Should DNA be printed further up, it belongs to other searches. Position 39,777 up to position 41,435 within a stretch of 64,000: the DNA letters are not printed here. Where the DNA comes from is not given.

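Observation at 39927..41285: Divergent, possibly tandem-duplicated, DisA_N (diadenylate-cyclase fold) protein next to sigK with a non-canonical RHR motif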

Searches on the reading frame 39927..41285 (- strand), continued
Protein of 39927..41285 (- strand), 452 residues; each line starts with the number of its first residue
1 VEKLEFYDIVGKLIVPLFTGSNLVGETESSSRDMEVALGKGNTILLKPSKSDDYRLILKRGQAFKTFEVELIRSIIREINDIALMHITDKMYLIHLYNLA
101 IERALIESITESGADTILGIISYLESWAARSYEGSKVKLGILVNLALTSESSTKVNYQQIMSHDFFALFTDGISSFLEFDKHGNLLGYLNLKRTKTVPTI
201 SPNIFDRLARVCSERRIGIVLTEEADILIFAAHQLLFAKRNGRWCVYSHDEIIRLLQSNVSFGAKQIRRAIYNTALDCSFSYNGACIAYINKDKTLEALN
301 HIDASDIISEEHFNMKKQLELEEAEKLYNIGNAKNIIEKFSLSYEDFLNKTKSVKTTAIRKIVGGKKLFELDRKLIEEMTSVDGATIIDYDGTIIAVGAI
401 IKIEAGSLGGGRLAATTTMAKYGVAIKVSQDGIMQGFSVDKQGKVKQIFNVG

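Call 44: find_related_loci(query=A1, collection=genome_contigs, flank=5000)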
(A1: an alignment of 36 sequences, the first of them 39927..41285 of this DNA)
Query A1 (452 aa) in genome_contigs; peptide patterns used: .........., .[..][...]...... (x = any residue, [..] = any of these).
92 stretches matched a pattern; 79 encode a relative of the query (tblastn E <= 1e-3); 78 distinct loci.
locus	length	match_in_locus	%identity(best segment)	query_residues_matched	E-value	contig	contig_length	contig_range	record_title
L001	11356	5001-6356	87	1-452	0e+0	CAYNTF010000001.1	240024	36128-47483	MAG TPA_asm: uncultured Lachnospiraceae bacterium isolate SRP141132_co6_278 genome assembly, contig: NODE_3_length_24002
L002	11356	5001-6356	79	1-452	0e+0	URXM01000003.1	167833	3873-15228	uncultured Clostridiales bacterium isolate UMGS1447 genome assembly, contig: NODE_11_length_167833_cov_9.917099, whole g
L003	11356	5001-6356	80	1-452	0e+0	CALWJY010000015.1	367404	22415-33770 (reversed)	MAG: uncultured Clostridia bacterium isolate E14__bin180 genome assembly, contig: E14__k127_2025533, whole genome shotgu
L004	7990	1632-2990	79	1-452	0e+0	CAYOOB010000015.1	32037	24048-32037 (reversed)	MAG TPA_asm: uncultured Lachnospiraceae bacterium isolate SRP141132_co3_356 genome assembly, contig: NODE_886_length_320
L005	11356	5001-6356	80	1-452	0e+0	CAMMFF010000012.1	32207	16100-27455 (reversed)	MAG: uncultured Clostridia bacterium isolate ERR4968681_bin.18_MetaWRAP_v1.1_MAG genome assembly, contig: NODE_957_lengt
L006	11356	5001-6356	79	1-452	0e+0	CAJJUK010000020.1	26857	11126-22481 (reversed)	MAG TPA_asm: uncultured Catabacter sp. isolate ERR321597-bin.24 genome assembly, contig: NODE_1397_length_26857_cov_6.54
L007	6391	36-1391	80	1-452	0e+0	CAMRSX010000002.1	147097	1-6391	MAG TPA_asm: uncultured Clostridia bacterium isolate SRR13573579_bin.28_metawrap_v1.3_MAG genome assembly, contig: NODE.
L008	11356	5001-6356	78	1-452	0e+0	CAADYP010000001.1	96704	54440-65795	MAG TPA_asm: Clostridia bacterium, isolate HGM11342, WGS project CAADYP010000000 data, contig: ERS396355_2_k85_819, whol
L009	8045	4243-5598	77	1-452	0e+0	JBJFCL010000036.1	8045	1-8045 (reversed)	MAG: Candidatus Caccovivens sp. isolate PUUB22_bin.041 NODE_7472_length_8045_cov_7.577722, whole genome shotgun sequence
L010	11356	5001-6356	77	1-452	0e+0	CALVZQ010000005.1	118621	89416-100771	MAG: uncultured Clostridia bacterium isolate BRZ_FC__bin54 genome assembly, contig: BRZ_FC__NODE_190_length_118621_cov_1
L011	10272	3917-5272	77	1-452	0e+0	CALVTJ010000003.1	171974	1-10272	MAG: uncultured Clostridia bacterium isolate BRZ_KC__bin76 genome assembly, contig: BRZ_KC__NODE_70_length_171974_cov_15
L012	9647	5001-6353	76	1-451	0e+0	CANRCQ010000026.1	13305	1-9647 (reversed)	MAG: uncultured Clostridia bacterium isolate Lapin-027__bin73 genome assembly, contig: Lapin-027__NODE_4542_length_13305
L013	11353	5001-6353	75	1-451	0e+0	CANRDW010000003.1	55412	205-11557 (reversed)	MAG: uncultured Clostridia bacterium isolate Lapin-025__bin4 genome assembly, contig: Lapin-025__NODE_376_length_55412_c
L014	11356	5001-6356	75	1-452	0e+0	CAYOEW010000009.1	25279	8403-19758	MAG TPA_asm: uncultured Lachnospiraceae bacterium isolate SRP225648_co1_915 genome assembly, contig: NODE_4335_length_25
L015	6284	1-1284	78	25-452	0e+0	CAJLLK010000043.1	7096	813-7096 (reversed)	MAG TPA_asm: uncultured Catabacter sp. isolate ERR321592-bin.10 genome assembly, contig: NODE_2834_length_7096_cov_3.921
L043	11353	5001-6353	64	1-452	0e+0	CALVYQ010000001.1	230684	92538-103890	MAG: uncultured Clostridia bacterium isolate BRZ_GB__bin77 genome assembly, contig: BRZ_GB__NODE_75_length_230684_cov_13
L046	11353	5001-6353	64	1-452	0e+0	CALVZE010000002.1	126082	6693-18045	MAG: uncultured Clostridia bacterium isolate BRZ_PH__bin59 genome assembly, contig: BRZ_PH__NODE_157_length_126082_cov_7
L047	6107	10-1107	79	87-452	0e+0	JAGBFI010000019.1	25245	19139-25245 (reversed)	MAG: Clostridia bacterium isolate RGIG9067 Water_deer_Rectum.Co__c546031, whole genome shotgun sequence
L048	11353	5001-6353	63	1-452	0e+0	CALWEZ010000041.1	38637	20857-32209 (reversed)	MAG: uncultured Clostridia bacterium isolate E10__bin241 genome assembly, contig: E10__k127_5081935, whole genome shotgu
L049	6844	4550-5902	63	1-452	0e+0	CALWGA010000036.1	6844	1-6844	MAG: uncultured Clostridia bacterium isolate E14__bin171 genome assembly, contig: E14__k127_3721675, whole genome shotgu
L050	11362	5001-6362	63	1-452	0e+0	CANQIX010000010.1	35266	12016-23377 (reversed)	MAG: uncultured Clostridia bacterium isolate Lapin-027__bin36 genome assembly, contig: Lapin-027__NODE_923_length_35266_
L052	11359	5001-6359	55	1-452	4e-169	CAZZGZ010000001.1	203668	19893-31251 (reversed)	MAG TPA_asm: uncultured Lachnospiraceae bacterium isolate SRP222994_co1_522 genome assembly, contig: NODE_13_length_2036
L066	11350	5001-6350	63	1-452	0e+0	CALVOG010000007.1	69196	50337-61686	MAG: uncultured Clostridia bacterium isolate BRZ_CQ__bin29 genome assembly, contig: BRZ_CQ__NODE_433_length_69196_cov_11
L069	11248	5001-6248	31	1-448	9e-67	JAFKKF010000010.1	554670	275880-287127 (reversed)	MAG: Hyphomicrobiales bacterium isolate SCN18_31_3_15_R1_B_68_31 SCN18_31_3_15_R1_B_scaffold_79, whole genome shotgun se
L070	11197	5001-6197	29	1-437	4e-61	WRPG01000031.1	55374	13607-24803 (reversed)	MAG: Limisphaerales bacterium isolate X3_MaxBin.016 scaffold_412, whole genome shotgun sequence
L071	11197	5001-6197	30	1-437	2e-59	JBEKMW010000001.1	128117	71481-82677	MAG: Verrucomicrobiota bacterium isolate SPRUCE 402 SPRUCE_402_1, whole genome shotgun sequence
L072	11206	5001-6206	29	1-440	2e-54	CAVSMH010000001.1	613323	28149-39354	MAG: Bryobacterales bacterium isolate MFD04944.bin.1.225 genome assembly, contig: contig_13524, whole genome shotgun seq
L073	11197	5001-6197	31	1-437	2e-54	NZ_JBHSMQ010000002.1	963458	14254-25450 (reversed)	Prosthecobacter fluviatilis strain KACC 12649 spades_K_17_127_2, whole genome shotgun sequence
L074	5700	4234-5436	29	1-440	8e-54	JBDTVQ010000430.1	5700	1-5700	MAG: Acidobacteriota bacterium isolate cluster3_bin.71 NODE_77494_length_5700_cov_6.141718, whole genome shotgun sequenc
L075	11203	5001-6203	29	1-437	3e-51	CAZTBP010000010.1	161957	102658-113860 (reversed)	MAG TPA_asm: uncultured Ignavibacteriales bacterium isolate binchicken_co17_316 genome assembly, contig: NODE_227_length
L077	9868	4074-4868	27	128-438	6e-28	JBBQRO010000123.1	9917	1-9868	MAG: Acidimicrobiales bacterium isolate Co_metawrap_1687 Cmw_1687_k141_7066151_length_9917_cov_9.9963, whole genome shot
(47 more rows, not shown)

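Call 48: search_protein_families(library=pfam, proteins=[L071:1360-3435:+, L071:3432-4643:+, L071:6510-9497:+, L074:922-3060:+, L074:3057-4232:+, L072:1800-3038:+, L072:3044-3736:+, L072:3733-4998:+, L069:2832-4598:+, L069:6255-7109:+], max_evalue=0.001)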
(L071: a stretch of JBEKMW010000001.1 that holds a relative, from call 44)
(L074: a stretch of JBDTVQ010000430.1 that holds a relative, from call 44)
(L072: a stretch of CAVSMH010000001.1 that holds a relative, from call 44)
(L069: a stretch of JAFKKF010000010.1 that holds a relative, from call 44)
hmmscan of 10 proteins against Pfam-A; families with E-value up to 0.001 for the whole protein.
L071:1360-3435:+ (691 aa): 2 families
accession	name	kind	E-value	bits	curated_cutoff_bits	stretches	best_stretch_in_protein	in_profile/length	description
PF02384.22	N6_Mtase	-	4e-65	220.6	20.4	1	151-425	2-272/311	N-6 DNA Methylase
PF12161.14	HsdM_N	-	2.6e-15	57.7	24.5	1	10-135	1-128/135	HsdM N-terminal domain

L071:3432-4643:+ (403 aa): 1 family
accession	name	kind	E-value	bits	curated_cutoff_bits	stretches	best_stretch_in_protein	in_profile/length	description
PF01420.25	Methylase_S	-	4.6e-19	69.7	22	2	2-178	3-161/168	Type I restriction modification DNA specificity domain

L071:6510-9497:+ (995 aa): 5 families
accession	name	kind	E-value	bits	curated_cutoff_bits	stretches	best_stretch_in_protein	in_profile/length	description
PF18766.7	SWI2_SNF2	-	5.2e-64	216.3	26.7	1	213-414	16-214/221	SWI2/SNF2 ATPase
PF11867.13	T1RH-like_C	-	1.9e-20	73.9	26.8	1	660-961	2-302/329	Type I restriction enzyme HindI endonuclease subunit-like, C-terminal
PF04851.21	ResIII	-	3.3e-19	69.8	22.5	1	216-355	24-162/164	Type III restriction enzyme, res subunit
PF22679.2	T1R_D3-like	-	3.6e-19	70.2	27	1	572-640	87-157/158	Type I restriction enzyme subunit R domain 3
PF04313.20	HSDR_N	-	5.8e-14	52.9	25.1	1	13-85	123-196/198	Type I restriction enzyme R protein N terminus (HSDR_N)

L074:922-3060:+ (712 aa): 2 families
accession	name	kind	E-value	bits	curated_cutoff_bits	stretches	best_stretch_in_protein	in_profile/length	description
PF02384.22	N6_Mtase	-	1.8e-71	241.5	20.4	1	153-425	2-270/311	N-6 DNA Methylase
PF12161.14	HsdM_N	-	1.7e-13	51.8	24.5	1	12-133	1-116/135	HsdM N-terminal domain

L074:3057-4232:+ (391 aa): 1 family
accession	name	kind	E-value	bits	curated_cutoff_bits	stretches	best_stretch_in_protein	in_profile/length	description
PF01420.25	Methylase_S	-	1e-20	75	22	1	9-161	3-167/168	Type I restriction modification DNA specificity domain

L072:1800-3038:+ (412 aa): 3 families
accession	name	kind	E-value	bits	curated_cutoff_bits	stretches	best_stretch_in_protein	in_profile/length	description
PF02384.22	N6_Mtase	-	1.8e-70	238.2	20.4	1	88-356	2-266/311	N-6 DNA Methylase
PF05175.20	MTS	-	0.00014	22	23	1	131-226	31-116/170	Methyltransferase small domain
PF01170.24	UPF0020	-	0.00019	21.6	22.3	1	134-226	31-139/197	RMKL-like, methyltransferase domain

L072:3044-3736:+ (230 aa): 0 families

L072:3733-4998:+ (421 aa): 1 family
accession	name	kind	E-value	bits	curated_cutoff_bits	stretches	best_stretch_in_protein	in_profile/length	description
PF01420.25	Methylase_S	-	2.2e-16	61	22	1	2-187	3-167/168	Type I restriction modification DNA specificity domain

L069:2832-4598:+ (588 aa): 0 families

L069:6255-7109:+ (284 aa): 3 families
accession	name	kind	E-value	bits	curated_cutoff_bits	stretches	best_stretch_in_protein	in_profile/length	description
PF00239.26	Resolvase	-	8.5e-43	146.4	23.3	1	107-240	2-144/145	Resolvase, N terminal domain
PF13936.12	HTH_38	-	5.4e-06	26.5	27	1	247-282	4-39/44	Helix-turn-helix domain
PF02796.21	HTH_7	-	2.2e-05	24.9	23.8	1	243-280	1-38/45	Helix-turn-helix domain of resolvase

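Call 53: search_protein_families(library=pfam, proteins=[L069:7251-9452:+, L075:617-4066:+, L075:4120-4938:+, L075:6369-6989:+, L075:7155-9551:+, L073:2425-4761:-, L073:6501-7523:-, L070:3710-5131:-, L070:6338-7093:+, L077:1854-2780:+], max_evalue=0.001)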
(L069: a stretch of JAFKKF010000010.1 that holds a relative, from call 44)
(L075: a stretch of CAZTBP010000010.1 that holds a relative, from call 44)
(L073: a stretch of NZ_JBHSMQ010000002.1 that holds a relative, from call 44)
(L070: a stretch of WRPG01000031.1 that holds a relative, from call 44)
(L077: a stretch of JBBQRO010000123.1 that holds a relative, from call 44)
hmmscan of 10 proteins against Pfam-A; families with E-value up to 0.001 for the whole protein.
L069:7251-9452:+ (733 aa): 1 family
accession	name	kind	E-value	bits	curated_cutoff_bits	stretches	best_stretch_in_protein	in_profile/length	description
PF00082.27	Peptidase_S8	-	2.8e-39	135.6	21.8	1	170-520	1-288/288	Subtilase family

L075:617-4066:+ (1149 aa): 5 families
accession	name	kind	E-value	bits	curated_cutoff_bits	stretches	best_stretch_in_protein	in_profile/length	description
PF07669.17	Eco57I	-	3.8e-36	125.2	25.3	1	537-854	1-171/171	Eco57I restriction-modification methylase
PF02384.22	N6_Mtase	-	8.6e-14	52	20.4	0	752-872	121-236/311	N-6 DNA Methylase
PF20473.4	MmeI_Mtase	-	3.7e-11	43.1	27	1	480-595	12-127/259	MmeI, DNA-methyltransferase domain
PF12950.13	TaqI_C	-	2.4e-05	25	26.5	0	994-1090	20-117/118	TaqI-like C-terminal specificity domain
PF01170.24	UPF0020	-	0.00018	21.7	22.3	0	745-777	110-142/197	RMKL-like, methyltransferase domain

L075:4120-4938:+ (272 aa): 1 family
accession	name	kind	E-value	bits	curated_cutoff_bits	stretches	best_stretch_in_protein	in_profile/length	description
PF09509.15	Hypoth_Ymh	-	1.5e-43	147.9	25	1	139-259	1-119/119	Protein of unknown function (Hypoth_ymh)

L075:6369-6989:+ (206 aa): 2 families
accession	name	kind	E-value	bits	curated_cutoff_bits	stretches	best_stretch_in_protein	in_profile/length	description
PF00717.28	Peptidase_S24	-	1.8e-27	95.8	23.3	1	85-200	1-115/116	Peptidase S24-like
PF01726.22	LexA_DNA_bind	-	2.5e-11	43.6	23.7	1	5-63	3-62/65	LexA DNA binding domain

L075:7155-9551:+ (798 aa): 6 families
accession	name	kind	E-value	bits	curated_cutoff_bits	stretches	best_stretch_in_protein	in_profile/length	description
PF13476.12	AAA_23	-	6.1e-16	60.1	27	1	6-277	2-195/201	AAA domain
PF02463.25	SMC_N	-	3.9e-14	53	40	1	3-647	2-205/220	RecF/RecN/SMC N terminal domain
PF13166.12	AAA_13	-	5e-13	49.1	36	1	296-678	242-609/713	AAA domain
PF13175.12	AAA_15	-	8e-11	42.6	32.1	1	1-72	1-55/374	AAA ATPase domain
PF13304.12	AAA_21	-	6.5e-07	30.1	27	0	28-127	3-81/304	AAA domain, putative AbiEii toxin, Type IV TA system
PF13514.12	AAA_27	-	0.00017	21.7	22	1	1-52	1-54/206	AAA domain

L073:2425-4761:- (778 aa): 8 families
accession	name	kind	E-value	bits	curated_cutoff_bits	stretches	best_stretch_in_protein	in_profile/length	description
PF04734.18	Ceramidase_alk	-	1.5e-12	47.4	32.1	1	26-236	4-229/509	Neutral/alkaline non-lysosomal ceramidase, N-terminal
PF22244.2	GCE_fung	-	5.6e-11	43.1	27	1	606-743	77-229/231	Glucuronyl esterase, fungi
PF00326.27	Peptidase_S9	-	2.4e-08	34.2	22.6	1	574-766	9-194/213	Prolyl oligopeptidase family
PF01738.24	DLH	-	2.5e-07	30.9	21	1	571-663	33-129/217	Dienelactone hydrolase family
PF12697.13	Abhydrolase_6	-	1.1e-06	30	26.3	1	573-717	22-132/217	Alpha/beta hydrolase family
PF08840.17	BAAT_C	-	1.3e-05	25.8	20.9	1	618-663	9-54/210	BAAT / Acyl-CoA thioester hydrolase C terminal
PF12715.13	Abhydrolase_7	-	2.3e-05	24.2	21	1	471-735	44-327/388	Abhydrolase family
PF00561.26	Abhydrolase_1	-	3.8e-05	23.9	25.8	1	619-669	57-108/245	alpha/beta hydrolase fold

L073:6501-7523:- (340 aa): 0 families

L070:3710-5131:- (473 aa): 1 family
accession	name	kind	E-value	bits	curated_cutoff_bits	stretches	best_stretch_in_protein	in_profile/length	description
PF13088.12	BNR_2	-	1.7e-21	77.3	31.4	1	168-446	61-276/277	BNR repeat-like domain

L070:6338-7093:+ (251 aa): 1 family
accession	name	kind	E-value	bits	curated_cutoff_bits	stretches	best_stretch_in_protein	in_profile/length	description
PF12686.12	DUF3800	-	1.4e-16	61.9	21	1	13-214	1-147/149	Protein of unknown function (DUF3800)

L077:1854-2780:+ (308 aa): 0 families

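Call 63: search_protein_families(library=pfam, alignment_id=A5, max_evalue=1)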
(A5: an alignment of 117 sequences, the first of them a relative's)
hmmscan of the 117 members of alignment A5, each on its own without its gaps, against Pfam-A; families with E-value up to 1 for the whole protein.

A. member 1, P0217 (517 aa): 2 families
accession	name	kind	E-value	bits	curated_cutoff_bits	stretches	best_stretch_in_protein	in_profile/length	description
PF02457.21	DAC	-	2.4e-05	24.4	27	1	438-504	37-113/119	DisA bacterial checkpoint controller nucleotide-binding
PF01051.27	Rep3_N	-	0.19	12.5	22.4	0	396-451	26-78/141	Initiator Replication protein, WH1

B. families by the number of members that match (of 117 scanned): 54 families (the first 25 are shown)
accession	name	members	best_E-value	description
PF02457.21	DAC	32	4.8e-07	DisA bacterial checkpoint controller nucleotide-binding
PF16967.11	TcfC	10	0.0043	E-set like domain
PF03259.23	Robl_LC7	4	0.0098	Roadblock/LC7 domain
PF14727.13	PHTB1_N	2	0.0053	PTHB1 N-terminal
PF18914.6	DUF5666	2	0.01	Domain of unknown function (DUF5666)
PF22132.1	TilS-like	2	0.088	TilS-like substrate binding domain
PF13540.12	RCC1_2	2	0.11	Regulator of chromosome condensation (RCC1) repeat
PF15889.10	DUF4738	1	0.0026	Domain of unknown function (DUF4738)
PF05610.16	DUF779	1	0.0044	Protein of unknown function (DUF779)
PF05551.17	zf-His_Me_endon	1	0.0085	Zinc-binding loop region of homing endonuclease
PF13013.11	F-box-like_2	1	0.01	F-box-like domain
PF15980.10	ComGF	1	0.011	Putative Competence protein ComGF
PF05606.16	DUF777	1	0.017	Borrelia burgdorferi protein of unknown function (DUF777)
PF10705.14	Ycf15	1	0.017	Chloroplast protein precursor Ycf15 putative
PF10262.15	Rdx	1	0.034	Rdx family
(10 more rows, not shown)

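Call 71: find_related_loci(query=A6, collection=metagenome_contigs, flank=6000)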
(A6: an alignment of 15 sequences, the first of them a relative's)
Query A6 (418 aa) in metagenome_contigs; peptide patterns used: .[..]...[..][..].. (x = any residue, [..] = any of these).
153 stretches matched a pattern; 68 encode a relative of the query (tblastn E <= 1e-3); 68 distinct loci.
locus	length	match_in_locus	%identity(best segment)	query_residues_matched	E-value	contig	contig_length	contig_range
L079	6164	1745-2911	43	12-404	2e-104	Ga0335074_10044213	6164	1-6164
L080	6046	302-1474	42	9-404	2e-101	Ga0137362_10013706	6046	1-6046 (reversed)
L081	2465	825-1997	42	11-404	6e-104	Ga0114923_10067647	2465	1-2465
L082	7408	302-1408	42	9-404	5e-99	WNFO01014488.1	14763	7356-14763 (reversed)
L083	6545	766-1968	42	8-417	2e-97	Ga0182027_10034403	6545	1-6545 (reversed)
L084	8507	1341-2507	42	12-404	1e-96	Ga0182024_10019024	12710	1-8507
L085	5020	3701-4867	42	12-404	8e-97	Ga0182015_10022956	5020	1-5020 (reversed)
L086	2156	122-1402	39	4-417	4e-99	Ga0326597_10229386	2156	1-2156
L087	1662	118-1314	42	2-406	4e-101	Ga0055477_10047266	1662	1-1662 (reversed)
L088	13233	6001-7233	40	7-417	1e-93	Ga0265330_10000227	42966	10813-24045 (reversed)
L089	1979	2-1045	46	53-405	1e-98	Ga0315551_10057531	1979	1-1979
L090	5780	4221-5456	39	6-417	1e-91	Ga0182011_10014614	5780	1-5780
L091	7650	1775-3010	39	6-417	1e-91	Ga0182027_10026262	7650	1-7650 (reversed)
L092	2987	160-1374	41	5-417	1e-93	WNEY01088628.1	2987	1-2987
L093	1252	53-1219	44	12-404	8e-96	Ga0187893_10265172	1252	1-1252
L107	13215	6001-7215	39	12-415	3e-78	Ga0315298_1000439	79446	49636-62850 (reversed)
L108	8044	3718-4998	38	12-415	2e-76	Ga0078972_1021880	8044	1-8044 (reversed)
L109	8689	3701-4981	38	12-415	2e-76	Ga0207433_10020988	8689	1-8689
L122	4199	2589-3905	30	12-409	3e-61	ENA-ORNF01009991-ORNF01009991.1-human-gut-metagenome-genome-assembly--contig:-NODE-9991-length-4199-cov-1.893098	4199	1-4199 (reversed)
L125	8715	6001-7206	35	17-404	3e-60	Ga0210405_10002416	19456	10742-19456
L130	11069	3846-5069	34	15-406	1e-68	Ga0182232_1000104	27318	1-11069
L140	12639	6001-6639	35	173-376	2e-35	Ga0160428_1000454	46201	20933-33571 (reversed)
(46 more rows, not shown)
